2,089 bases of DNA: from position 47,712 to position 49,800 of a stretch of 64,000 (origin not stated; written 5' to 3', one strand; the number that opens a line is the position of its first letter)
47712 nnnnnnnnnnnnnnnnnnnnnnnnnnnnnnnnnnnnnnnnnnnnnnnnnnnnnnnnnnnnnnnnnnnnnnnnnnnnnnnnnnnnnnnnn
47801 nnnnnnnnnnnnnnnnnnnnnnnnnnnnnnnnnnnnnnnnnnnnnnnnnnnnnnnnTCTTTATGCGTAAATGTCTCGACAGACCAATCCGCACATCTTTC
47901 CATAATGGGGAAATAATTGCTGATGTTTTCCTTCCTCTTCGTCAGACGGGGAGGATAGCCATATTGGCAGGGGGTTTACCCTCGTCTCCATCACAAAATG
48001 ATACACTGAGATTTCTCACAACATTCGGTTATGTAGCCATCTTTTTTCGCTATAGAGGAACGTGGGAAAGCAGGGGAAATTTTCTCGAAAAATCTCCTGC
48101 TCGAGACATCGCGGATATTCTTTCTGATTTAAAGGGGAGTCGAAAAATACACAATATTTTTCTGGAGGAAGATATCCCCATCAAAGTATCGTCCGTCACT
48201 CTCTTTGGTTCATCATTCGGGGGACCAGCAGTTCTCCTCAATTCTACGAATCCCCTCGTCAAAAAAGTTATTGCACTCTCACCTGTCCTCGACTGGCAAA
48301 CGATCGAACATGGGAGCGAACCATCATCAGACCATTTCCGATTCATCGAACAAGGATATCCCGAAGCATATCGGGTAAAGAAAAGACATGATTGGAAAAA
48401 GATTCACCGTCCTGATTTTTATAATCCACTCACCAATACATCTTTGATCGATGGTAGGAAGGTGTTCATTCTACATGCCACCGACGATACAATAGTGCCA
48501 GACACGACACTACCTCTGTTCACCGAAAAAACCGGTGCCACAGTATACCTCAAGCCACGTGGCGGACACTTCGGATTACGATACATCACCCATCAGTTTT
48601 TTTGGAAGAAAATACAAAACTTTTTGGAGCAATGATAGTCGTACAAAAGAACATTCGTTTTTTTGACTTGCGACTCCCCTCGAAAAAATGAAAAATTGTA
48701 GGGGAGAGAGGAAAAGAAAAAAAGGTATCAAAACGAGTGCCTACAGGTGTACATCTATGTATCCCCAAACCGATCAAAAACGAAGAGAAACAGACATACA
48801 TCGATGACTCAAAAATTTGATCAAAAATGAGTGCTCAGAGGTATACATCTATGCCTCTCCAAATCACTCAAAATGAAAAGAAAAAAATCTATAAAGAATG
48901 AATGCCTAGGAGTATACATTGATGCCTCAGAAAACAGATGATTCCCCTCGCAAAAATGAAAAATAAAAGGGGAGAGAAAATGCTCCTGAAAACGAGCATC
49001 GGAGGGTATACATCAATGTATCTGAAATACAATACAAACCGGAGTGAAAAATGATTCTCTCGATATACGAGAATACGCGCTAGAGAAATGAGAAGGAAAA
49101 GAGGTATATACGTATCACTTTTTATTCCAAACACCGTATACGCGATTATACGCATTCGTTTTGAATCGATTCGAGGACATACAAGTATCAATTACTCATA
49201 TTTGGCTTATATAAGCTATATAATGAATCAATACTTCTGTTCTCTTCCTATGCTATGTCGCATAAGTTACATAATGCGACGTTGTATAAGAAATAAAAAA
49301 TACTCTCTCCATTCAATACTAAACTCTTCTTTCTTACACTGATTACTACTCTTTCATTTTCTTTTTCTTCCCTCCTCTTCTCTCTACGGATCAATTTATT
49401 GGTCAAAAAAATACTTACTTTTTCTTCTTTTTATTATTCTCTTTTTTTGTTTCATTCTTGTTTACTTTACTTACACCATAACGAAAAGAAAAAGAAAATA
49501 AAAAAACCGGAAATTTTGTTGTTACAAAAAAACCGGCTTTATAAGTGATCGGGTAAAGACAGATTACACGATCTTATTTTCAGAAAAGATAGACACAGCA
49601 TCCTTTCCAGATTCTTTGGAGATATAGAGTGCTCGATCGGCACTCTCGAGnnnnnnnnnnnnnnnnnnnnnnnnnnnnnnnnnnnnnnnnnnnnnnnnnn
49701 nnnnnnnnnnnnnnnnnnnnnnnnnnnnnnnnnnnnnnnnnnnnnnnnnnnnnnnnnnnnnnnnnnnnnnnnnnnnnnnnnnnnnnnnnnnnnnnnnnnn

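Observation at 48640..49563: ~0.9-kb non-coding block with tandem 'SD + leader + ATG' repeats encoding 12-16-aa mini-ORFs, paired hairpins and an AT-rich tail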

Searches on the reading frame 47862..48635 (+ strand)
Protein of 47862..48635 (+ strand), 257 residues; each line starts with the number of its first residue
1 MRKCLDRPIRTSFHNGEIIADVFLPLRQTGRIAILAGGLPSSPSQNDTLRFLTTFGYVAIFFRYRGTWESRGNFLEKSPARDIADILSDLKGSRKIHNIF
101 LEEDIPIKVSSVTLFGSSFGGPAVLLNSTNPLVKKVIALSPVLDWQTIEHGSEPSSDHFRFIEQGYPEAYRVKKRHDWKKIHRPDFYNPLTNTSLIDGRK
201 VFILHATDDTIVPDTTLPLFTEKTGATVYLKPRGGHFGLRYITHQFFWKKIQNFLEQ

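Call 7: search_protein_families(library=pfam, proteins=[window:47862-48635:+])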
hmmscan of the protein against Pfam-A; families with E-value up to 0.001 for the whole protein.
window:47862-48635:+ (257 aa): 3 families
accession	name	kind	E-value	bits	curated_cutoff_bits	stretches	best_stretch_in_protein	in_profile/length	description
PF00326.27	Peptidase_S9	-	0.00025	21.1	22.6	1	49-216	7-163/213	Prolyl oligopeptidase family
PF00561.26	Abhydrolase_1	-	0.00031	20.9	25.8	0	166-238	174-240/245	alpha/beta hydrolase fold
PF02129.25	Peptidase_S15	-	0.00047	20.4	23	1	54-183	49-177/262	X-Pro dipeptidyl-peptidase (S15 family)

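Call 12: find_encoding_contigs(protein=window:47862-48635:+, flank=6000, max_places=10)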
Protein window:47862-48635:+ (257 aa): 4 contigs read that carry it; 1 place shown.
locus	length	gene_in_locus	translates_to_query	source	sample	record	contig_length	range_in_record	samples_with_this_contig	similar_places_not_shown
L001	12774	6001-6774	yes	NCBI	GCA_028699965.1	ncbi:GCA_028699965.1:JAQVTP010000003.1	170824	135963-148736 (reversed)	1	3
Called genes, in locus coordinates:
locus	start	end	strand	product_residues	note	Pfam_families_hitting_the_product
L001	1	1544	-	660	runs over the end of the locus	PF17764:PriA_3primeBD, PF18074:PriA_C (weak)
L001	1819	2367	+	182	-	PF02834:LigT_PEase, PF10469:AKAP7_NLS, PF13563:2_5_RNA_ligase2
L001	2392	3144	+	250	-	PF03808:Glyco_tran_WecG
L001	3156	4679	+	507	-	PF00749:tRNA-synt_1c, PF19269:Anticodon_2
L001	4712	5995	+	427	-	PF01551:Peptidase_M23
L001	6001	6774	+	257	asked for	-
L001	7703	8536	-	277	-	PF00990:GGDEF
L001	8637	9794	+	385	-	PF01930:Cas_Cas4 (faint), PF10926:DUF2800 (weak), PF12705:PDDEXK_1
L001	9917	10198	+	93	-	PF02583:Trns_repr_metal (weak)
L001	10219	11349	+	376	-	PF25917:BSH_RND, PF25973:BSH_CzcB, PF25967:RND-MFP_C (weak), PF25975:CzcB_C (weak), PF25989:YknX_C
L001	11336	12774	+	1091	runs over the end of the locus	PF00873:ACR_tran, PF03176:MMPL (weak)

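Call 13: find_related_loci(query=window:47862-48635:+, collection=genome_contigs, flank=5000)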
Query window:47862-48635:+ (257 aa) in genome_contigs; peptide patterns used: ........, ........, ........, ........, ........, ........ (x = any residue, [..] = any of these).
82 stretches matched a pattern; 2 encode a relative of the query (tblastn E <= 1e-3); 2 distinct loci.
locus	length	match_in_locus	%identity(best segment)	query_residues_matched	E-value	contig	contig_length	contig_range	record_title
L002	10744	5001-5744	68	8-256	5e-112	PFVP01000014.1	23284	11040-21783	MAG: Candidatus Moranbacteria bacterium CG_4_9_14_3_um_filter_45_14 CG_4_9_14_3_um_filter_150_scaffold_2865_c, whole gen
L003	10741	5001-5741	57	8-256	3e-88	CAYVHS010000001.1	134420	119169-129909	MAG TPA_asm: uncultured Bdellovibrionales bacterium isolate SRP278252_co2_49 genome assembly, contig: NODE_157_length_13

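Call 22: find_homologous_proteins(query=window:47862-48635:+, max_evalue=1e-10)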
Query window:47862-48635:+ (257 aa): 252 proteins with E <= 1e-10 among 698 candidates; the best 120 are listed.
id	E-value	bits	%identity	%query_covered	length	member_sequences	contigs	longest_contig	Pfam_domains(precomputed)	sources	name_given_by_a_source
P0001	4.1e-173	592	100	100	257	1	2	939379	-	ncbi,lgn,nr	ncbi:MAG: alpha/beta hydrolase [Candidatus Moranbacteria bacterium]|nr:alpha/beta hydrolase [Candida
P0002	1.3e-129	449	76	100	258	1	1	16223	PF02129.25,PF00326.28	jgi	-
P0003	9.8e-115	400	70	99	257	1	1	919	-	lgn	-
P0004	3.5e-113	395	71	96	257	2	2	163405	-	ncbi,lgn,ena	-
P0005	4.2e-111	388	69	100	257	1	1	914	PF00326.28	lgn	-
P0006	4.1e-110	385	69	97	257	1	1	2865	PF00326.28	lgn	-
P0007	1.2e-109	384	68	100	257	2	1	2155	PF00326.28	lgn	-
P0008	1.7e-109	383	67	99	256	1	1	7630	PF00326.28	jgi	-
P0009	1.2e-107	377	68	97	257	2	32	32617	PF00326.28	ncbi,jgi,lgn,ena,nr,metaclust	ncbi:MAG: hypothetical protein COZ29_01755 [Candidatus Moranbacteria bacterium CG_4_10_14_3_um_filte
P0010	5.2e-100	352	65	96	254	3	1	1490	-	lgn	-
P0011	3.0e-99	350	64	97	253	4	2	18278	-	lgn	-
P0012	8.7e-96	338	64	97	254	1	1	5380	PF00326.28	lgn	-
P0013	2.2e-95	337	60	99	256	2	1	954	-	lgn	-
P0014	4.7e-95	336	60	100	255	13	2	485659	PF00326.28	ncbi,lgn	-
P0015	7.2e-95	335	60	98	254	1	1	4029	PF00561.27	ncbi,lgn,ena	-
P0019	1.2e-86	308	59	97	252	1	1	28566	PF02129.25,PF00326.28,PF12697.14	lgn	-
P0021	3.6e-85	304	57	97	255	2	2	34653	PF02129.25,PF00326.28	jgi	jgi:pimeloyl-ACP methyl ester carboxylesterase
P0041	6.5e-82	293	54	96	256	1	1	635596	PF02129.25,PF00326.28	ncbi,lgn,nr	ncbi:MAG: prolyl oligopeptidase family serine peptidase [Candidatus Moranbacteria bacterium]|nr:prol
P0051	4.4e-81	290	56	97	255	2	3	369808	PF00326.28,PF12697.14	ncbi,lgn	-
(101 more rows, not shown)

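Call 23: find_encoding_contigs(protein=P0002, flank=3000, max_places=3)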
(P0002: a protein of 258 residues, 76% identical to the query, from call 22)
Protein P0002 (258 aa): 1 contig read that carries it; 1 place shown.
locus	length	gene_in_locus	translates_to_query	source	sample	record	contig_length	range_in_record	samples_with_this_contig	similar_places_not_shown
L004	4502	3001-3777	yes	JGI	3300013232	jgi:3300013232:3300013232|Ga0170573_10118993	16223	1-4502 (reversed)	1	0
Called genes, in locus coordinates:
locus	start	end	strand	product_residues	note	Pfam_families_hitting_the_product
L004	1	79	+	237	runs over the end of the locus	PF03808:Glyco_tran_WecG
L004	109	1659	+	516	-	PF00749:tRNA-synt_1c, PF19269:Anticodon_2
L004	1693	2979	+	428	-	PF01551:Peptidase_M23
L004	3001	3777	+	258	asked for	PF02129:Peptidase_S15 (faint), PF00326:Peptidase_S9 (weak)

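Call 24: find_encoding_contigs(protein=P0004, flank=3000, max_places=3)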
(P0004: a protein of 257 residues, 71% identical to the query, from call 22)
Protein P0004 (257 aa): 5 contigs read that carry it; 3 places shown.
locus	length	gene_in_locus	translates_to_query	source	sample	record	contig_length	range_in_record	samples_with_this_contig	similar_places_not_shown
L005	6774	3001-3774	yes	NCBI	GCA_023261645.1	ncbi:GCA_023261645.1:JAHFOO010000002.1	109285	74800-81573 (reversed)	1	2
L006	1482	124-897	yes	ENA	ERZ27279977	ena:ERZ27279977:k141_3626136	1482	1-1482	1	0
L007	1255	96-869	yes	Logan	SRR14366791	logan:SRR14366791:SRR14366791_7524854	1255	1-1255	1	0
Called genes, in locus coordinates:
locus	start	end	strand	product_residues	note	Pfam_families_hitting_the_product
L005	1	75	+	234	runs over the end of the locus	PF03808:Glyco_tran_WecG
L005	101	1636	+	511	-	PF00749:tRNA-synt_1c, PF19269:Anticodon_2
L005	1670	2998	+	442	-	PF13529:Peptidase_C39_2, PF03412:Peptidase_C39 (faint)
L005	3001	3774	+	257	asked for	-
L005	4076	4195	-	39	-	-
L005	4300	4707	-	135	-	-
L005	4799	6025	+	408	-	PF10926:DUF2800 (faint), PF12705:PDDEXK_1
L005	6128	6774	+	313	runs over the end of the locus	PF00535:Glycos_transf_2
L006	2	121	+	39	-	?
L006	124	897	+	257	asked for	-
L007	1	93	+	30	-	?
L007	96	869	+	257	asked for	-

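Call 25: find_encoding_contigs(protein=P0011, flank=3000, max_places=3)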
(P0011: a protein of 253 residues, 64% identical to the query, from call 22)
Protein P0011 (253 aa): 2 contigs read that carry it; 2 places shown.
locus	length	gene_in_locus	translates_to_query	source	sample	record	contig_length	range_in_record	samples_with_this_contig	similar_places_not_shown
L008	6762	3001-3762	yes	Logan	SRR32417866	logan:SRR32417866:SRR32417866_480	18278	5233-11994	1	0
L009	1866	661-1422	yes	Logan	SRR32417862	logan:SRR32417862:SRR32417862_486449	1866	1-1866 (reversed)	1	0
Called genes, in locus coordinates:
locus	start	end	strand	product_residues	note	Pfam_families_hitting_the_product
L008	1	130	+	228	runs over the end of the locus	PF03808:Glyco_tran_WecG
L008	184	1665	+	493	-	PF00749:tRNA-synt_1c, PF19269:Anticodon_2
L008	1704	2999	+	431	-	PF11932:DUF3450 (faint), PF24161:CCDC39 (faint), PF03412:Peptidase_C39 (faint), PF13529:Peptidase_C39_2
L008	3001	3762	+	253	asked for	-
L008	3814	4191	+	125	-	-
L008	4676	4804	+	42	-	-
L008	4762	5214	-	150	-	-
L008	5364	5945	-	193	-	PF00990:GGDEF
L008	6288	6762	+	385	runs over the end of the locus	PF10926:DUF2800 (weak), PF12705:PDDEXK_1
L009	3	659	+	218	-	?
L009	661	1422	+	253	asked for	-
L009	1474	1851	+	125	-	-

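Call 26: find_encoding_contigs(protein=P0014, flank=3000, max_places=3)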
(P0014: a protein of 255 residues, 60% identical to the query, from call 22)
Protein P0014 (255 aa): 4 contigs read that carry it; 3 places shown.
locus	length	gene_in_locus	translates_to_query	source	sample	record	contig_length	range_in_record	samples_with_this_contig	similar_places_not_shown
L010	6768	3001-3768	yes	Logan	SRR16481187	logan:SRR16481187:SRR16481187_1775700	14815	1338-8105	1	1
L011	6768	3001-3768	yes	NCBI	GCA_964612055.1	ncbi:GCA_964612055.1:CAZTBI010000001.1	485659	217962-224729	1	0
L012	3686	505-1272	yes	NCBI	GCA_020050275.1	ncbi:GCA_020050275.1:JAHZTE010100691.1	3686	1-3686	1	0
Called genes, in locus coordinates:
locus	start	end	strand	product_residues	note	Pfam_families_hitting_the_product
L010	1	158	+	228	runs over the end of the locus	PF03808:Glyco_tran_WecG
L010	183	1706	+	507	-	PF00749:tRNA-synt_1c, PF19269:Anticodon_2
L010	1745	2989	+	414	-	PF24161:CCDC39 (weak), PF26095:CC_Bre1 (faint), PF01551:Peptidase_M23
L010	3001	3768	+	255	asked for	PF00326:Peptidase_S9 (faint)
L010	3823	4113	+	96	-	-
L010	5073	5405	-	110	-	-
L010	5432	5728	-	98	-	-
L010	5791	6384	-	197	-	PF00990:GGDEF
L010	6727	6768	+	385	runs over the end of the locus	PF10926:DUF2800 (weak), PF12705:PDDEXK_1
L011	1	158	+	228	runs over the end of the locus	PF03808:Glyco_tran_WecG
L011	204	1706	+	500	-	PF00749:tRNA-synt_1c, PF19269:Anticodon_2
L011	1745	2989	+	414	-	PF24161:CCDC39 (weak), PF26095:CC_Bre1 (faint), PF01551:Peptidase_M23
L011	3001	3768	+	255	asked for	PF00326:Peptidase_S9 (faint)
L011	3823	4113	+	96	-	-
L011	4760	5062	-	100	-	-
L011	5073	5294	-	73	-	-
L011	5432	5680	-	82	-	-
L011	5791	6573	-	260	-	PF00990:GGDEF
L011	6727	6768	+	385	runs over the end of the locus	PF10926:DUF2800 (weak), PF12705:PDDEXK_1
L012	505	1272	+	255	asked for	PF00326:Peptidase_S9 (faint)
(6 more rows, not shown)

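Call 34: find_encoding_contigs(protein=P0021, flank=3000, max_places=2)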
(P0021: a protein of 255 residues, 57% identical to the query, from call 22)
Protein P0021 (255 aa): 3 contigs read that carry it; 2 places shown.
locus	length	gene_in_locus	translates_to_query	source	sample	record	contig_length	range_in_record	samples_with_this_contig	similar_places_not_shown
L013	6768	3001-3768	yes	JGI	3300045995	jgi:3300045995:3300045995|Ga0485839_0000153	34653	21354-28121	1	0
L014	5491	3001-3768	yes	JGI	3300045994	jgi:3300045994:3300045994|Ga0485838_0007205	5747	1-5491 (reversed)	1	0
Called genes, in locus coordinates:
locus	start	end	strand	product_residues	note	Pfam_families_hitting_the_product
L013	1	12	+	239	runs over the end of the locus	PF03808:Glyco_tran_WecG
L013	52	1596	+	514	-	PF00749:tRNA-synt_1c, PF19269:Anticodon_2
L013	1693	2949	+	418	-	PF01551:Peptidase_M23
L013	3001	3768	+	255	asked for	PF02129:Peptidase_S15 (faint), PF00326:Peptidase_S9 (weak)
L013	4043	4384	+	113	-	-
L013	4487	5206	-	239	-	PF00990:GGDEF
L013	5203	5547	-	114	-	-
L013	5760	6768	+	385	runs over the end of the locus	PF12705:PDDEXK_1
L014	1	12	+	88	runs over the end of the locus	?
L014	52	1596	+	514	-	PF00749:tRNA-synt_1c, PF19269:Anticodon_2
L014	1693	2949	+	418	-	PF01551:Peptidase_M23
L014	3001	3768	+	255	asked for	PF02129:Peptidase_S15 (faint), PF00326:Peptidase_S9 (weak)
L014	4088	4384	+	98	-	-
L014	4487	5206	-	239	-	PF00990:GGDEF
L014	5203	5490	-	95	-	?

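Call 35: find_encoding_contigs(protein=P0041, flank=3000, max_places=2)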
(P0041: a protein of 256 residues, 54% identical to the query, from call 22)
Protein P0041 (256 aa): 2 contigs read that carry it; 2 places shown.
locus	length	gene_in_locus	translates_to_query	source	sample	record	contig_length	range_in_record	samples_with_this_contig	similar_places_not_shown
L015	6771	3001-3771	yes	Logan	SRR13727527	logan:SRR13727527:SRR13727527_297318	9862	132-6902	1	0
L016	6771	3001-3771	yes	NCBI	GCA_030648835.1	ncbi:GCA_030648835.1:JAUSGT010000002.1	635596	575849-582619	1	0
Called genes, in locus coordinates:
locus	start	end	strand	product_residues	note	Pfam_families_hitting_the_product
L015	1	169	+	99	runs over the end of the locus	?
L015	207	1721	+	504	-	PF00749:tRNA-synt_1c, PF19269:Anticodon_2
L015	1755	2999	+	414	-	PF01551:Peptidase_M23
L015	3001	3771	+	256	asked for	PF02129:Peptidase_S15 (faint), PF00326:Peptidase_S9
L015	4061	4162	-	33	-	-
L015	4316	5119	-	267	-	PF00990:GGDEF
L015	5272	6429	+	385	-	PF12705:PDDEXK_1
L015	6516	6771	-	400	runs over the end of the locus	PF01808:AICARFT_IMPCHas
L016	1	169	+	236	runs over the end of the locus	PF03808:Glyco_tran_WecG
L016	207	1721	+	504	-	PF00749:tRNA-synt_1c, PF19269:Anticodon_2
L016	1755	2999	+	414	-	PF01551:Peptidase_M23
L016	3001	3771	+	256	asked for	PF02129:Peptidase_S15 (faint), PF00326:Peptidase_S9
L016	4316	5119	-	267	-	PF00990:GGDEF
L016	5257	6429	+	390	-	PF12705:PDDEXK_1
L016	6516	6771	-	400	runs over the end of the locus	PF01808:AICARFT_IMPCHas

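Call 36: find_encoding_contigs(protein=P0051, flank=3000, max_places=2)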
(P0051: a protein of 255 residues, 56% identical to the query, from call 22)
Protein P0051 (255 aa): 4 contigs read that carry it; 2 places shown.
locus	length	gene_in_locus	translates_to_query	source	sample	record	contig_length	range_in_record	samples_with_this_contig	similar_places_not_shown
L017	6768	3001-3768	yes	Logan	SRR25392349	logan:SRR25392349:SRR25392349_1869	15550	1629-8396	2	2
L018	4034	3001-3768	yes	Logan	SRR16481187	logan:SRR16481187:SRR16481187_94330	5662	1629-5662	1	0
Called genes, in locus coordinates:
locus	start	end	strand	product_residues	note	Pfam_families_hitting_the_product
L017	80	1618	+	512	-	PF00749:tRNA-synt_1c, PF19269:Anticodon_2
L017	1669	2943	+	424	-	PF14662:KASH_CCD (faint), PF01551:Peptidase_M23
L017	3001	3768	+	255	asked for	PF12697:Abhydrolase_6 (weak), PF00326:Peptidase_S9 (weak)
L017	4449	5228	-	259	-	PF00990:GGDEF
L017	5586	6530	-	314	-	PF00990:GGDEF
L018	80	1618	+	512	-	PF00749:tRNA-synt_1c, PF19269:Anticodon_2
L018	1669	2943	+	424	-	PF14662:KASH_CCD (faint), PF01551:Peptidase_M23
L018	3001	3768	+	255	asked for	PF12697:Abhydrolase_6 (weak), PF00326:Peptidase_S9 (weak)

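Call 37: find_encoding_contigs(protein=P0019, flank=3000, max_places=2)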
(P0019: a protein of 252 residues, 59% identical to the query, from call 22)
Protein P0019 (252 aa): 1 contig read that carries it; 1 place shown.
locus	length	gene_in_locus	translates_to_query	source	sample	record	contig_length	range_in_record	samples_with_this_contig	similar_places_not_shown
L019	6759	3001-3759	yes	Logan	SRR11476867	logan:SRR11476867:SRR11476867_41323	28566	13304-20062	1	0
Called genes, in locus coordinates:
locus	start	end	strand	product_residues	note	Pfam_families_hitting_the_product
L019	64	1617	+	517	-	PF00749:tRNA-synt_1c, PF19269:Anticodon_2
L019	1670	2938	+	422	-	PF01551:Peptidase_M23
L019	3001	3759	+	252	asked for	PF02129:Peptidase_S15 (weak), PF00326:Peptidase_S9 (weak), PF12697:Abhydrolase_6 (weak)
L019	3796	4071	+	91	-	-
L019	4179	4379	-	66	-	-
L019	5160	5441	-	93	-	-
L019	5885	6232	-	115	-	-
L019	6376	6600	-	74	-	-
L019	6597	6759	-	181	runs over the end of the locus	-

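Call 72: search_protein_families(library=pfam, proteins=[L010:5073-5405:-, L010:5432-5728:-, L011:4760-5062:-, L008:4762-5214:-, L008:3814-4191:+, L019:3796-4071:+, L019:5160-5441:-, L019:5885-6232:-, L005:4300-4707:-, L013:4043-4384:+], max_evalue=0.01)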
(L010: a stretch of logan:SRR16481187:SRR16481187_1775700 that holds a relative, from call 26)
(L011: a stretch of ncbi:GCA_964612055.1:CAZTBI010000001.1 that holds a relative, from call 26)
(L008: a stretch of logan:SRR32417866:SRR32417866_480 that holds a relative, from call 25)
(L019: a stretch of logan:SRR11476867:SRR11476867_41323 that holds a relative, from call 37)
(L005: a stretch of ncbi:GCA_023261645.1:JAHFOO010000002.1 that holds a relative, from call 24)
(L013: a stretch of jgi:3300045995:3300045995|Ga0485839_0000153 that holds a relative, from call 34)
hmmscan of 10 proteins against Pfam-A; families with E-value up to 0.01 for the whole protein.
L010:5073-5405:- (110 aa): 0 families

L010:5432-5728:- (98 aa): 0 families

L011:4760-5062:- (100 aa): 0 families

L008:4762-5214:- (150 aa): 0 families

L008:3814-4191:+ (125 aa): 0 families

L019:3796-4071:+ (91 aa): 0 families

L019:5160-5441:- (93 aa): 0 families

L019:5885-6232:- (115 aa): 0 families

L005:4300-4707:- (135 aa): 1 family
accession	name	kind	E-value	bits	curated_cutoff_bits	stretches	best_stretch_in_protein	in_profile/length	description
PF25366.1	RUFY4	-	0.0011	19.7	27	0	21-55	16-50/90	RUFY4-like domain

L013:4043-4384:+ (113 aa): 0 families

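Call 73: search_protein_families(library=phrogs, proteins=[L010:5073-5405:-, L010:5432-5728:-, L011:4760-5062:-, L008:4762-5214:-, L008:3814-4191:+, L019:3796-4071:+, L019:5160-5441:-, L019:5885-6232:-, L005:4300-4707:-, L013:4043-4384:+], max_evalue=0.01)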
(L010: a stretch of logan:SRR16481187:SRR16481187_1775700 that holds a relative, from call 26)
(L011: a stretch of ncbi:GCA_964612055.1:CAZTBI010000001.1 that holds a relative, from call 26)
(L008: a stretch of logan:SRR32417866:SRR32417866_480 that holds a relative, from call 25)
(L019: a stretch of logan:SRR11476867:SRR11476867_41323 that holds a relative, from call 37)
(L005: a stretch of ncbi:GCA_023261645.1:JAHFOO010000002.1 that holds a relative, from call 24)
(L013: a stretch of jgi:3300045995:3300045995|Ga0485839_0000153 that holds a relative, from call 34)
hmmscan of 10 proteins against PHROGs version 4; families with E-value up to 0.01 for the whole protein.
L010:5073-5405:- (110 aa): 0 families

L010:5432-5728:- (98 aa): 0 families

L011:4760-5062:- (100 aa): 0 families

L008:4762-5214:- (150 aa): 0 families

L008:3814-4191:+ (125 aa): 0 families

L019:3796-4071:+ (91 aa): 0 families

L019:5160-5441:- (93 aa): 1 family
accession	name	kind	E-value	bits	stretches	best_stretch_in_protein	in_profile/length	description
phrog_1090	-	unknown function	3.5e-18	66.6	1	1-90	1-85/90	-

L019:5885-6232:- (115 aa): 0 families

L005:4300-4707:- (135 aa): 0 families

L013:4043-4384:+ (113 aa): 0 families

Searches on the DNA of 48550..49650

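Call 18: search_rna_families(source=window, start=48550, end=49650, threshold=evalue, max_evalue=10)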
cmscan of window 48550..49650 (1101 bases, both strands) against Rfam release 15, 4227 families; matches with E-value up to 10: 12.
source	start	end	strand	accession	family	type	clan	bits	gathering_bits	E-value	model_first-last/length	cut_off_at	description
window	48849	48928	-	RF02716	sno_ncR3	Gene; snRNA; snoRNA; CD-box;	-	26.8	88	0.0029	1-75/75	no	Small nucleolar RNA ncR3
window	49501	49544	+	RF03904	MIR7991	Gene; miRNA;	-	21.8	58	0.11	1-47/47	no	MIR7991 microRNA precursor family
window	49188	49273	-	RF02348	tracrRNA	Gene; CRISPR;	-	19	70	3.2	1-92/92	no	Trans-activating crRNA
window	48854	48914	+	RF01825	RUF21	Gene;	-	18.9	60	1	1-690/690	no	RNA of unknown function 21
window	49445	49503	-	RF03932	mir-1597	Gene; miRNA;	-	18.9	93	1.9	1-73/73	no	mir-1597 microRNA precursor family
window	48592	48661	-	RF01569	DdR2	Gene; snRNA; snoRNA; CD-box;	-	18.3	80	8.5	1-83/83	no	Dictyostelium snoRNA DdR2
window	49402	49520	-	RF01859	Phe_leader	Cis-reg; leader;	-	18.1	55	4.3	1-125/125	no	Phenylalanine leader peptide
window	49430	49505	-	RF03872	MIR6426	Gene; miRNA;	-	16.8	96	4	1-84/84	no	MIR6426 microRNA precursor family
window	49284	49320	+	RF01618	ceN114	Gene; snRNA; snoRNA; CD-box;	-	16.7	44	4.1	1-63/63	no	Nematode snoRNA ceN114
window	49235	49301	-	RF03394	mir-2574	Gene; miRNA;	-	15.7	90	6.3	1-68/68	no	mir-2574 microRNA precursor family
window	49436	49592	-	RF02590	Spy1186876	Gene; sRNA;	-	14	208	2.7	1-243/243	no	S. pyogenes small RNA 1186876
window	48950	48989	+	RF02158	NPPA-AS1_3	Gene; lncRNA;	-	11.8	55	9.3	1-108/108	no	NPPA antisense RNA 1 conserved region 3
